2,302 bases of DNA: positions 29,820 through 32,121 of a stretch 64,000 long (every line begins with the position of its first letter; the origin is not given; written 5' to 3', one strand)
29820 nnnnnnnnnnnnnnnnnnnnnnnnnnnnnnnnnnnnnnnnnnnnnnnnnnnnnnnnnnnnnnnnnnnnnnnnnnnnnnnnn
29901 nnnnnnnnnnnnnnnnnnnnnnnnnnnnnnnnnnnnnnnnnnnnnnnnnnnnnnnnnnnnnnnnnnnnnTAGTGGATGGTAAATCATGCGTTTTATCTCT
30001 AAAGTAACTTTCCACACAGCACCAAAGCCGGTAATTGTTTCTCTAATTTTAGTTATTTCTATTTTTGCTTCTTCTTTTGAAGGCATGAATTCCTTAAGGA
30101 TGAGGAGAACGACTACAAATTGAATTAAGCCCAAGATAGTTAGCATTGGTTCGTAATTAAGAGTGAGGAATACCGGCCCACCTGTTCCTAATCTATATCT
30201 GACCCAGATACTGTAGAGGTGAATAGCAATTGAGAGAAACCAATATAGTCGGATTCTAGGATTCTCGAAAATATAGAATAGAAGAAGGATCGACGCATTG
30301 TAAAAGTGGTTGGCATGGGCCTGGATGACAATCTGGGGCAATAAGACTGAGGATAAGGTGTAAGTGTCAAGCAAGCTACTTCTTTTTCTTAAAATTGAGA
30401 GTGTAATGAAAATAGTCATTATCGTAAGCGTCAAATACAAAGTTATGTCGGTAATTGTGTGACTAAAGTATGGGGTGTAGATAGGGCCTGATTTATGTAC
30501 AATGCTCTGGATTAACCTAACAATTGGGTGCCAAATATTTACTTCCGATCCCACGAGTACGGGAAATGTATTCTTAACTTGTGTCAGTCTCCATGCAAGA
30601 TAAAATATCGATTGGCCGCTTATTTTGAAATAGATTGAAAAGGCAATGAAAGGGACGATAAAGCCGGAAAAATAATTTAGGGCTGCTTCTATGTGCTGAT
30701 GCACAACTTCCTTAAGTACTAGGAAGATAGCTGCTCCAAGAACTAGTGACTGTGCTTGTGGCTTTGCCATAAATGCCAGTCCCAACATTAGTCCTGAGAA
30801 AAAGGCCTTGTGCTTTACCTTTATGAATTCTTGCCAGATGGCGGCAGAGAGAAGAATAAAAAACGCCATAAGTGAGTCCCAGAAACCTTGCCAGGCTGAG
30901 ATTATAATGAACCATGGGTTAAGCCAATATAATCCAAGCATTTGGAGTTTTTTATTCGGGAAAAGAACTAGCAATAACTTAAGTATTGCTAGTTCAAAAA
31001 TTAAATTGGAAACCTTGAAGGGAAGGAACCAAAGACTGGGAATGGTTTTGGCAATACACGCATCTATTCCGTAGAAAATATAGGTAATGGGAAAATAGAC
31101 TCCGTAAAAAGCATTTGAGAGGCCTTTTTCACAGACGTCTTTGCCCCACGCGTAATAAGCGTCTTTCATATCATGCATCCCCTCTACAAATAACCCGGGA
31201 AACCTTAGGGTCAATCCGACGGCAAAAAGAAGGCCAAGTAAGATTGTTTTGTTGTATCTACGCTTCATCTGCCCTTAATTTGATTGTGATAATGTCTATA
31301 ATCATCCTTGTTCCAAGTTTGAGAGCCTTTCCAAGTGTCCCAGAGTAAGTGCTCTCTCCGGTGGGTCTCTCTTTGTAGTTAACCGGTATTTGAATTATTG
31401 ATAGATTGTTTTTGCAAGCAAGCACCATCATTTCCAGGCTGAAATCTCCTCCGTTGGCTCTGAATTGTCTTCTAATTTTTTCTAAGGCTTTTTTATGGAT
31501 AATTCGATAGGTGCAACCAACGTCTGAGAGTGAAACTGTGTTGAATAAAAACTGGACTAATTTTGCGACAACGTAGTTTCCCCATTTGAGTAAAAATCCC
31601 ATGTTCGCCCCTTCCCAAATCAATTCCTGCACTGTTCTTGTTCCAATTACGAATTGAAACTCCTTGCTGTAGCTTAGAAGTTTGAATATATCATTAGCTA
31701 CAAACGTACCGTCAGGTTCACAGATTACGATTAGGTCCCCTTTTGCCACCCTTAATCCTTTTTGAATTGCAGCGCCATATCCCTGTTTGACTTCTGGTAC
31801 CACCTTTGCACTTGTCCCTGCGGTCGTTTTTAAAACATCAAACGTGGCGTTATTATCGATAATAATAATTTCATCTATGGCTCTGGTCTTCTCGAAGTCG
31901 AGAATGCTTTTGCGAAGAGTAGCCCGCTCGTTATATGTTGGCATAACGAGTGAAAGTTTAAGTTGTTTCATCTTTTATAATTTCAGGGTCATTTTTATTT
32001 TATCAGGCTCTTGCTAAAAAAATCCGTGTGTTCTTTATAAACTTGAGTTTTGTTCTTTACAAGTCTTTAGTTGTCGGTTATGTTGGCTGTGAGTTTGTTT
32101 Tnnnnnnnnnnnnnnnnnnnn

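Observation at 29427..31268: Fusion of a polytopic membrane domain with a hexapeptide-repeat acetyltransferase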

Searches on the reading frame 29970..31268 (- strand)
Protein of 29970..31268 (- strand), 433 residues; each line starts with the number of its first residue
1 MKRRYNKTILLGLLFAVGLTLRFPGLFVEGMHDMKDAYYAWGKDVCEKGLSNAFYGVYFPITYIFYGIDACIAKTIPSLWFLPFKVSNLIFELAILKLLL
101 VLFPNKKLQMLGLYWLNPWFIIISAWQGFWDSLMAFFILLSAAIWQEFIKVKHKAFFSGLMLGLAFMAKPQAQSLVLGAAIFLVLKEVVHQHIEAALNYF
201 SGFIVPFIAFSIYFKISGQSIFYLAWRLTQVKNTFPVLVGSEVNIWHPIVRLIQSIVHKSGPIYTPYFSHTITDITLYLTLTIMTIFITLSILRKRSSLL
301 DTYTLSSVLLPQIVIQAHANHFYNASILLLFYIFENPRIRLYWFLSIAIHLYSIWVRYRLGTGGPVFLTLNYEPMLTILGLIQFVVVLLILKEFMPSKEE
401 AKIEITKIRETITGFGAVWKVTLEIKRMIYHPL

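Call 5: search_protein_families(library=pfam, proteins=[window:29970-31268:-], max_evalue=10)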
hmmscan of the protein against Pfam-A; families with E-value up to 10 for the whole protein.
seq(433 aa): 1 family
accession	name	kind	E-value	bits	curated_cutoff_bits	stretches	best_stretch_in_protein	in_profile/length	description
PF23858.1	DUF7220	-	0.4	11.5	28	0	192-218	8-34/70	Family of unknown function (DUF7220)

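Call 12: find_homologous_proteins(query=A2, max_evalue=0.001)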
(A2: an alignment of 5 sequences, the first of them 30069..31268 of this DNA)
Query A2 (5 sequences) (400 aa, profile of the alignment): 15 proteins with E <= 0.001 among 8000 candidates.
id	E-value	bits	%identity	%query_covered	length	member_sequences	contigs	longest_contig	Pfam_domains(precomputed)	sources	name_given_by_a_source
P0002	8.6e-195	666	74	96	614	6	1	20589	PF14602.13,PF00132.31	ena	-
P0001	7.9e-193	659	100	100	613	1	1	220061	PF14602.13,PF00132.31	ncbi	-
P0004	6.7e-179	613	35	99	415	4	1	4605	-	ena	-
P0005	1.4e-175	602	34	93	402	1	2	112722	-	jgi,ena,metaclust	metaclust:\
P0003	9.7e-166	570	63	86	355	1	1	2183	-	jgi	-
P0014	2.6e-160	552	33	94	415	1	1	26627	-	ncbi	-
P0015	1.5e-159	550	35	95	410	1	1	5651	-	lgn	-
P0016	1.6e-152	526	33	97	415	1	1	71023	-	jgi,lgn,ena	-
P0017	2.9e-128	447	37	94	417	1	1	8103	-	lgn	-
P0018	3.2e-122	427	33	94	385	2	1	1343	-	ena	-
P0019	2.8e-91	325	48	74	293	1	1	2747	-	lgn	-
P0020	1.4e-82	296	56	58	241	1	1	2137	-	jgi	jgi:hypothetical protein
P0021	4.5e-81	291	44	74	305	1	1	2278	-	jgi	jgi:hypothetical protein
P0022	2.8e-74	269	44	38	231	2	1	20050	-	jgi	jgi:hypothetical protein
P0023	1.5e-35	141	28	90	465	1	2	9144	-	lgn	-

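Call 23: search_solved_structures(query=A4, max_evalue=10, show_alignments=2)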
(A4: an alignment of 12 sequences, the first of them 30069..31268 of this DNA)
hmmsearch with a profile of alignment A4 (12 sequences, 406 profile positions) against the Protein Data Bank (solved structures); distinct sequences matched with E-value up to 10: 0.

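Call 26: search_protein_representatives(alignment_id=A4)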
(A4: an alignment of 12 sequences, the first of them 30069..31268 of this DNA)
Query: 12 sequences, 406 profile positions. Proteins with E-value up to 0.001 (for the whole library): 621; up to 1e-10: 185; up to 1e-30: 135. The best 150 are listed.
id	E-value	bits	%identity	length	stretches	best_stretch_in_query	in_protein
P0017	6.6e-168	575.4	-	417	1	2-404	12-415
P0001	3.5e-154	530.2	-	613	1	2-404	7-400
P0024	1.5e-117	409.5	-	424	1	3-399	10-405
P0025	1.0e-115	403.5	-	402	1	3-401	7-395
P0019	2.8e-110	385.6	-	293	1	2-294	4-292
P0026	7.3e-104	364.4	-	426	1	2-400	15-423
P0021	3.0e-102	359.1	-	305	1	94-403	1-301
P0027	2.1e-89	316.8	-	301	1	2-287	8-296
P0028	4.2e-73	263.1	-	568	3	8-284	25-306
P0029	3.2e-72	260.3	-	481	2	8-370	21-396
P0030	1.6e-70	254.7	-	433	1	2-402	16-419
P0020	6.4e-68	246.1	-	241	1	161-403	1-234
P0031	1.7e-67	244.7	-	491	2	8-368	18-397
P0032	6.8e-66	239.4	-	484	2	4-267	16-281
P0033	1.6e-64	234.9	-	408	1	3-395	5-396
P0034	2.5e-64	234.3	-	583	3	4-284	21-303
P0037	1.3e-63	231.9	-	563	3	3-292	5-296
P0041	5.3e-63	229.9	-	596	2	4-278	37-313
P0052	1.5e-60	221.8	-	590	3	4-284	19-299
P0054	1.4e-59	218.6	-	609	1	8-399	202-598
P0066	2.1e-56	208.2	-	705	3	11-284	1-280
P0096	1.1e-50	189.3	-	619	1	2-398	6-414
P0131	1.0e-43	166.4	-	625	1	7-365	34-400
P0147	2.3e-35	138.8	-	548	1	3-388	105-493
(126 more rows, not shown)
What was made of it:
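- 30078..31268 (-): N-terminal 12-TM domain (aa 1-397) with a GT-C fold. It belongs to an unnamed family with no Pfam model. The family has 621 rep50 clusters (call 26).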

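Call 27: search_protein_families(library=pfam, proteins=[P0096, P0131, P0054, P0066, P0028, P0034, P0041, P0052, P0147, P0037], max_evalue=0.01)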
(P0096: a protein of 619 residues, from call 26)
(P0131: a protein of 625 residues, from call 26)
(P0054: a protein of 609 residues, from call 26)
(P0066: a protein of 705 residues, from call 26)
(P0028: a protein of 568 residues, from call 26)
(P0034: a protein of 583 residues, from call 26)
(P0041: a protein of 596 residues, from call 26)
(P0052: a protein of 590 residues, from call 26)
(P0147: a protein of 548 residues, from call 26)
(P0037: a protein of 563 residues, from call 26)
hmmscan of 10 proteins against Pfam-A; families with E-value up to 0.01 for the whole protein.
P0096 (619 aa): 1 family
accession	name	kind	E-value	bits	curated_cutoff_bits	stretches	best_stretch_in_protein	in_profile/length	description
PF12824.13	MRP-L20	-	4.7e-05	24.1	30.4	0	582-611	78-107/164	Mitochondrial ribosomal protein subunit L20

P0131 (625 aa): 1 family
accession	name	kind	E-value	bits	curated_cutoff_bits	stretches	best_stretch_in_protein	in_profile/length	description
PF03160.20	Calx-beta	-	3.5e-07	30.7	27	1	556-604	49-97/119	Calx-beta domain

P0054 (609 aa): 0 families

P0066 (705 aa): 6 families
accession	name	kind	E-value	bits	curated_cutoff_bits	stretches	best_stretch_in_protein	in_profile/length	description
PF08241.18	Methyltransf_11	-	1.8e-12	48.2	21.2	1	527-616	1-94/95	Methyltransferase domain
PF13649.12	Methyltransf_25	-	7.6e-10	39.8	27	1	526-613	1-97/97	Methyltransferase domain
PF13489.12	Methyltransf_23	-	3.3e-09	37.1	27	1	511-655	8-161/164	Methyltransferase domain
PF08242.18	Methyltransf_12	-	2.1e-07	32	30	1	527-615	1-98/98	Methyltransferase domain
PF13847.12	Methyltransf_31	-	9.6e-06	25.8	27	1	522-621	3-113/145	Methyltransferase domain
PF01209.24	Ubie_methyltran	-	0.0059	16.4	20.1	0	557-619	95-153/233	ubiE/COQ5 methyltransferase family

P0028 (568 aa): 0 families

P0034 (583 aa): 0 families

P0041 (596 aa): 0 families

P0052 (590 aa): 1 family
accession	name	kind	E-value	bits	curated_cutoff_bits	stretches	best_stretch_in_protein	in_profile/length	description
PF19554.4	DUF6077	-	0.00052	19.3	27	1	145-212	270-337/354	Family of unknown function (DUF6077)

P0147 (548 aa): 0 families

P0037 (563 aa): 0 families
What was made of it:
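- Another family member carries a C-terminal SAM methyltransferase, which is also a cytoplasm-dependent domain (call 27).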

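Call 37: find_related_loci(query=A1, collection=genome_contigs, flank=8000)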
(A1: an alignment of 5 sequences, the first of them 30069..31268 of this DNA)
Query A1 (400 aa) in genome_contigs; peptide patterns used: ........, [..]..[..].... (x = any residue, [..] = any of these).
39 stretches matched a pattern; 5 encode a relative of the query (tblastn E <= 1e-3); 5 distinct loci.
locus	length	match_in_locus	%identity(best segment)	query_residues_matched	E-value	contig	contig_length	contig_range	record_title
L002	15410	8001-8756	32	14-264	1e-31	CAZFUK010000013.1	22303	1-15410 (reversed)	MAG TPA_asm: uncultured Anaerolineales bacterium isolate SRP189682_co1_195 genome assembly, contig: NODE_4032_length_223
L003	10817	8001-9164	26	14-361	4e-27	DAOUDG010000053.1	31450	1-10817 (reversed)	MAG TPA_asm: Anaerolineae bacterium isolate M11_14 k145_1548192, whole genome shotgun sequence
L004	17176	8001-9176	27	4-362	1e-34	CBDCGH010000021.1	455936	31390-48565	MAG: Vicinamibacterales bacterium isolate 75c22ac9-0115-4f96-a872-047b451c91ea genome assembly, contig: contig_21, whole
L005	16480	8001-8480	38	13-172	4e-22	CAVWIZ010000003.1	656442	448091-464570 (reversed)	MAG: uncultured Acidobacteriota bacterium isolate MFD02242.bin.2.28 genome assembly, contig: contig_18517, whole genome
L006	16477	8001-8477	28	63-220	2e-9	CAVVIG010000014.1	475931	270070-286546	MAG: uncultured Acidobacteriota bacterium isolate MFD02840.bin.2.112 genome assembly, contig: contig_93091, whole genome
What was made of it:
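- Tried and rejected: The genome_contigs scan returned only distant relatives in Anaerolineae and Acidobacteriota MAGs (call 37).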

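Call 38: search_protein_families(library=pfam, alignment_id=A4, max_evalue=5)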
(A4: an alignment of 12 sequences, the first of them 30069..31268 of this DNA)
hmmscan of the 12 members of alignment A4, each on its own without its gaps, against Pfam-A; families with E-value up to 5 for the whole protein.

A. member 1, window:30069-31268:- (400 aa): 1 family
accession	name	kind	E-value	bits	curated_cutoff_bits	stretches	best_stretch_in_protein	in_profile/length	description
PF23858.1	DUF7220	-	0.33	11.8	28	0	192-218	8-34/70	Family of unknown function (DUF7220)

B. families by the number of members that match (of 12 scanned): 7 families
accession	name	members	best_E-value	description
PF03779.20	SPW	2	0.032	SPW repeat domain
PF13231.12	PMT_2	1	0.0037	Dolichyl-phosphate-mannose-protein mannosyltransferase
PF19354.4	DUF5931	1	0.068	Family of unknown function (DUF5931)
PF15664.10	TMEM252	1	0.16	Transmembrane protein 252 family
PF23858.1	DUF7220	1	0.33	Family of unknown function (DUF7220)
PF19732.4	SpoIIE_N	1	2.4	Stage II sporulation protein E N-terminal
PF04277.18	OAD_gamma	1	2.9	Oxaloacetate decarboxylase, gamma chain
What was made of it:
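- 30078..31268 (-): There is no Pfam or PDB sequence hit (calls 5, 23, 38).
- On Named GT-C sequence families (Pfam PMT_2, PIG-M, Alg6_Alg8, GT87/DUF2029, PIG-U and others): The domain has no Pfam hit better than E = 0.33 (calls 5, 38).
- Closest known: PIG-M/Gpi14. Different: No detectable sequence similarity: the profile found nothing in PDB at E up to 10, and there were no Pfam hits (calls 23, 38).
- There is no sequence match to any characterised GT-C family (calls 5, 23, 38).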

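Call 42: find_encoding_contigs(protein=P0020, flank=3000, max_places=2)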
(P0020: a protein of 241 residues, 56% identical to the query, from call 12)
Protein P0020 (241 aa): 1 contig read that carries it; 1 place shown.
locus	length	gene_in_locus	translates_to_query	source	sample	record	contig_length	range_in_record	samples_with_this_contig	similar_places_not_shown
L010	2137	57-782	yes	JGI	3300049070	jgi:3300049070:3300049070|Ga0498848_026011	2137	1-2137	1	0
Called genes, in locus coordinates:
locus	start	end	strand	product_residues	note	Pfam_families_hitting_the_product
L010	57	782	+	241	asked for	-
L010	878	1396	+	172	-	PF00132:Hexapep, PF14602:Hexapep_2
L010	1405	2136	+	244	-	?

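Call 82: find_related_loci(query=A1, collection=metagenome_contigs, flank=5000)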
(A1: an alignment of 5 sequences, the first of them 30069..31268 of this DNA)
Query A1 (400 aa) in metagenome_contigs; peptide patterns used: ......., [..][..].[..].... (x = any residue, [..] = any of these).
272 stretches matched a pattern; 23 encode a relative of the query (tblastn E <= 1e-3); 23 distinct loci.
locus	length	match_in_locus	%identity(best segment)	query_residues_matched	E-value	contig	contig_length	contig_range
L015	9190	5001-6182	72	2-395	0e+0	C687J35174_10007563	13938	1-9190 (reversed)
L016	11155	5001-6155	43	15-400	1e-96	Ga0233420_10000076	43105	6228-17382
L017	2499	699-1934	35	1-400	6e-71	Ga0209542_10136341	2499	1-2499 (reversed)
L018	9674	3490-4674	35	2-388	4e-62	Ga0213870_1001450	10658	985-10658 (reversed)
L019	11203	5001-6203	33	7-395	1e-60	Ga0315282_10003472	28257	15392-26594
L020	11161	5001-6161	33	25-399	2e-53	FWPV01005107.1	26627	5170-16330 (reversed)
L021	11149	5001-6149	34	22-392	2e-53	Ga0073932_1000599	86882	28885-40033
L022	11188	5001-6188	36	4-388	1e-64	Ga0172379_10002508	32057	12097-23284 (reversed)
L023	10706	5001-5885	31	15-305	3e-35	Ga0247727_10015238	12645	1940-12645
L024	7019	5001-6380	26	14-393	3e-34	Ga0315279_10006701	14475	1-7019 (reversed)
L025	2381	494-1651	28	20-383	4e-34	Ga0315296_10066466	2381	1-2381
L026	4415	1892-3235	29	21-361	6e-34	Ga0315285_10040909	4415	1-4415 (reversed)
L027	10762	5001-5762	29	13-265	1e-32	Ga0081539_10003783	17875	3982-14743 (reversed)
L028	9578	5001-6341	30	22-361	2e-32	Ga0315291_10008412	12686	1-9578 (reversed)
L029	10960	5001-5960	28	7-323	5e-29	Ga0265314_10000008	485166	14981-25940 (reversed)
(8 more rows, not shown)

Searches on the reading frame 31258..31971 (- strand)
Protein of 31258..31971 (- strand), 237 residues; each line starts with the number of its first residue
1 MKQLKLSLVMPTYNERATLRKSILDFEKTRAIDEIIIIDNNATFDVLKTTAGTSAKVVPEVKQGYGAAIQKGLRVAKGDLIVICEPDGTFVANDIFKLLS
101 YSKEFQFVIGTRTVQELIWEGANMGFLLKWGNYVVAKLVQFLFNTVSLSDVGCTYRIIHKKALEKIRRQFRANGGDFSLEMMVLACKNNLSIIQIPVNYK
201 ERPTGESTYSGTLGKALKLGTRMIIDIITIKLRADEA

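Call 3: search_protein_families(library=pfam, proteins=[window:31258-31971:-], max_evalue=0.01)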
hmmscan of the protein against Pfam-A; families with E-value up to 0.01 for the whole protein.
window:31258-31971:- (237 aa): 1 family
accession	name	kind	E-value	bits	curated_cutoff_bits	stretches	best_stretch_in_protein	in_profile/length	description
PF00535.33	Glycos_transf_2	-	7.3e-15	55.7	23.3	1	7-166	1-167/168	Glycosyl transferase family 2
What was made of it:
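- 31258..31971 (-): Upstream, translationally coupled GT2 gene (237 aa) of the polyprenyl-phosphate sugar synthase type. It is the presumed donor maker for the GT-C domain. Pfam Glycos_transf_2 (call 3).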

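Call 4: search_protein_families(library=ncbifam, proteins=[window:31258-31971:-], max_evalue=0.01)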
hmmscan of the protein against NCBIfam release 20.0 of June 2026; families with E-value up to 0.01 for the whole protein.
window:31258-31971:- (237 aa): 12 families
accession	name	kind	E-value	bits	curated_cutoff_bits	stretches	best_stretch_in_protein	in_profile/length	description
TIGR04182.1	glyco_TIGR04182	equivalog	3.3e-25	89.1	325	1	7-209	3-200/293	S-layer glycoprotein N-glycosyltransferase AglJ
NF041391.1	DPhHxTase_Halo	equivalog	1e-15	57.3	375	1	10-211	1-194/213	dolichyl-phosphate hexose transferase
NF058614.1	PPMAGASynPpgS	equivalog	3.7e-09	36.3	370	1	8-226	4-218/226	polyprenyl-phospho-N-acetylgalactosaminyl synthase PpgS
NF007986.1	PRK10714.1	equivalog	2.5e-08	33.3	529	1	5-210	7-211/316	undecaprenyl-phosphate 4-deoxy-4-formamido-L-arabinose transferase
NF010496.0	PRK13915.1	equivalog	1.4e-07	31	262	1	3-87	30-126/307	glucosyl-3-phosphoglycerate synthase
TIGR04283.1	glyco_like_mftF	equivalog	1.7e-07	31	182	1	6-88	1-83/221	TIGR04283 family arsenosugar biosynthesis glycosyltransferase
NF047683.1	TeichurnBiosyTuaG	equivalog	0.00017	21.3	400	1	3-166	5-169/252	teichuronic acid biosynthesis protein TuaG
NF038302.1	EPS_HpsE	equivalog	0.00021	20.4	300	1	5-101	2-110/307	hormogonium polysaccharide biosynthesis glycosyltransferase HpsE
TIGR03937.1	PgaC_IcaA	equivalog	0.00035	19.7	422.3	1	5-88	46-136/407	poly-beta-1,6-N-acetyl-D-glucosamine synthase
NF007482.0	PRK10073.1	equivalog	0.00052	19.1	423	1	3-94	5-102/334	glycosyltransferase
NF041875.1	EPS_EpsD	equivalog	0.0017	17.8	370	1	6-88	1-90/325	exopolysaccharide biosynthesis glycosyltransferase EpsD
NF050050.1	ProtGlycPglI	equivalog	0.0044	16.4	500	1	5-111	3-118/306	GalNAc(5)-diNAcBac-PP-undecaprenol beta-1,3-glucosyltransferase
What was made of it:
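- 31258..31971 (-): NCBIfam best hits are AglJ, Dol-P-hexose transferase, PpgS and ArnC (call 4).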

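Call 78: search_solved_structures(query=window:31258-31971:-, max_evalue=0.001)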
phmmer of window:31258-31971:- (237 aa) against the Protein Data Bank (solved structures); distinct sequences matched with E-value up to 0.001: 4.
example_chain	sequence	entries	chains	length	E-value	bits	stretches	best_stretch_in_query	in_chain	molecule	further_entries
5mlz_A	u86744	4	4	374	2.3e-06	30.7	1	3-211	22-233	Dolichol monophosphate mannose synthase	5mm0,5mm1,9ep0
9hwj_A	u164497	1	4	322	1.6e-05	27.9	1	5-211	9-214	Undecaprenyl-phosphate 4-deoxy-4-formamido-L-arabinose transferase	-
9bhc_C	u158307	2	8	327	8.6e-05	25.6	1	5-211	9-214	Undecaprenyl-phosphate 4-deoxy-4-formamido-L-arabinose transferase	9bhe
8vxh_A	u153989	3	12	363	0.00012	25.2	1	5-211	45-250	Undecaprenyl-phosphate 4-deoxy-4-formamido-L-arabinose transferase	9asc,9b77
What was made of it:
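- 31258..31971 (-): The only PDB sequence hits are Dol-P-Man synthase 5mlz and ArnC (call 78).
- The GT2's only PDB sequence relatives are Dol-P-Man synthase and ArnC (call 78).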
